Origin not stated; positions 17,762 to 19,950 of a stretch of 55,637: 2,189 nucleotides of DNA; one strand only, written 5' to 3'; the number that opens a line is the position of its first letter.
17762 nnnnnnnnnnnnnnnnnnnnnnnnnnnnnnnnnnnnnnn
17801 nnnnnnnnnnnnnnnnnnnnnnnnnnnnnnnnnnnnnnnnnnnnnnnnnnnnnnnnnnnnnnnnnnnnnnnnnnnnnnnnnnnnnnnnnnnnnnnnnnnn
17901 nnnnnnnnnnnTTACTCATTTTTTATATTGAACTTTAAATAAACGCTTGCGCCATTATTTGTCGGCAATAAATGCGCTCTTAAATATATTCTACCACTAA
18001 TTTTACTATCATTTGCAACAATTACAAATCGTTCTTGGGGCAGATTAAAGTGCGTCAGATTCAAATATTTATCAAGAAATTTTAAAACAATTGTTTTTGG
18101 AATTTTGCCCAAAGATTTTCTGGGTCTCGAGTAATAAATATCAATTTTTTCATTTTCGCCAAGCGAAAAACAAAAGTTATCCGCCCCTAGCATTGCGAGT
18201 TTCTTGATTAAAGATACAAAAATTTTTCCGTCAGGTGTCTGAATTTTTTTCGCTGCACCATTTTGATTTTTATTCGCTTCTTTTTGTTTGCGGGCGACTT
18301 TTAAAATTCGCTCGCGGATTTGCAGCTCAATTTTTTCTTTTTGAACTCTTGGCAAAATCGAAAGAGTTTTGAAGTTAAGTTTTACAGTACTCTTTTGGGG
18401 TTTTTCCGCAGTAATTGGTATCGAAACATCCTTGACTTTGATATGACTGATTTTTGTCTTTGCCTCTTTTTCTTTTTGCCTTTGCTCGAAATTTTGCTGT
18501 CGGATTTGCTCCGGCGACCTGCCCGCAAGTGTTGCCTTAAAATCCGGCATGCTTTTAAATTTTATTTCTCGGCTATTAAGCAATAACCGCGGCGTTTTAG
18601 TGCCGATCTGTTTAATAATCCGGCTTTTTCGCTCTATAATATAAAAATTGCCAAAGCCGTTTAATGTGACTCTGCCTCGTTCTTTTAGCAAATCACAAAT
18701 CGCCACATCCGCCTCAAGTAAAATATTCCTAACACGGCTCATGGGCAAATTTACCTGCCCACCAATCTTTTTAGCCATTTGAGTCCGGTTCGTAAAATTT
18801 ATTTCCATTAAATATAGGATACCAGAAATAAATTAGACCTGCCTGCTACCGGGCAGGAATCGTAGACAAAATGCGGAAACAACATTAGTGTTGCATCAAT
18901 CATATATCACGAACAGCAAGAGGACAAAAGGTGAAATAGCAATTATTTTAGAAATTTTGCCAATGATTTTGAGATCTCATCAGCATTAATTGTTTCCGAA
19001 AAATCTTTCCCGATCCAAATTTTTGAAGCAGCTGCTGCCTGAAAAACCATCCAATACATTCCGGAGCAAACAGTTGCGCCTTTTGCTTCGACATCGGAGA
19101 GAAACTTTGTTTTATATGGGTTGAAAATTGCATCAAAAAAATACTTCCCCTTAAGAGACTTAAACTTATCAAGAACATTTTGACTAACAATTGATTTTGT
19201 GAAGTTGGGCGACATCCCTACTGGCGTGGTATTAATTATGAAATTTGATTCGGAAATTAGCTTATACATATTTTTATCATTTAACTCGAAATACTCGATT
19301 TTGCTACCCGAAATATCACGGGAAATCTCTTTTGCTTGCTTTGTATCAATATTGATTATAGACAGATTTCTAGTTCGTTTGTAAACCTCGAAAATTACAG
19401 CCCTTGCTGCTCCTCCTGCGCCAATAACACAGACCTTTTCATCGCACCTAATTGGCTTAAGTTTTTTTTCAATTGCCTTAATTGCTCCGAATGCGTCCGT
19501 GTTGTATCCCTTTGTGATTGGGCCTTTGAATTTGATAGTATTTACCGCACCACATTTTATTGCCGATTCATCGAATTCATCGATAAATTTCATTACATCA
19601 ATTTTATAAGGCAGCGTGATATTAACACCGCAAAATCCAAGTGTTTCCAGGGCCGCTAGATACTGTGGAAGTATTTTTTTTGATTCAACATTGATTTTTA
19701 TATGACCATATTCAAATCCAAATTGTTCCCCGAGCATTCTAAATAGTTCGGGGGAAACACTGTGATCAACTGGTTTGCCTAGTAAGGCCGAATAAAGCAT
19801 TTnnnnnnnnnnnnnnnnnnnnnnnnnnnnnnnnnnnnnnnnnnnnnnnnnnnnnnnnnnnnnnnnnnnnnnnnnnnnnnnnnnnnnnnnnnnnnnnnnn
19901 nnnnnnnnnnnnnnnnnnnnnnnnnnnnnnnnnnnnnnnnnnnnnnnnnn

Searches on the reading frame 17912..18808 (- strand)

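Call 68: search_protein_families(library=pfam, proteins=[window:17912-18808:-], max_evalue=0.001)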
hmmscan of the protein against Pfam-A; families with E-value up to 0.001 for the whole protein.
window:17912-18808:- (298 aa): 1 family
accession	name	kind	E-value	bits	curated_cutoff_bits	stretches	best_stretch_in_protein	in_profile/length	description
PF00216.26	Bac_DNA_binding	-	2.5e-09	37.7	22.4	1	7-93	2-88/90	Bacterial DNA-binding protein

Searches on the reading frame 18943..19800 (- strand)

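Call 68: search_protein_families(library=pfam, proteins=[window:18943-19800:-], max_evalue=0.001)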
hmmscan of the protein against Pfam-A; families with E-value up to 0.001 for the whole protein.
window:18943-19800:- (285 aa): 2 families
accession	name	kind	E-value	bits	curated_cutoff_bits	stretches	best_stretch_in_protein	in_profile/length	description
PF08501.16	Shikimate_dh_N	-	7.2e-20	71.5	27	1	6-89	1-83/83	Shikimate dehydrogenase substrate binding domain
PF01488.26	Shikimate_DH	-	1e-06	29.3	24.3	1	120-193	12-84/138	Shikimate / quinate 5-dehydrogenase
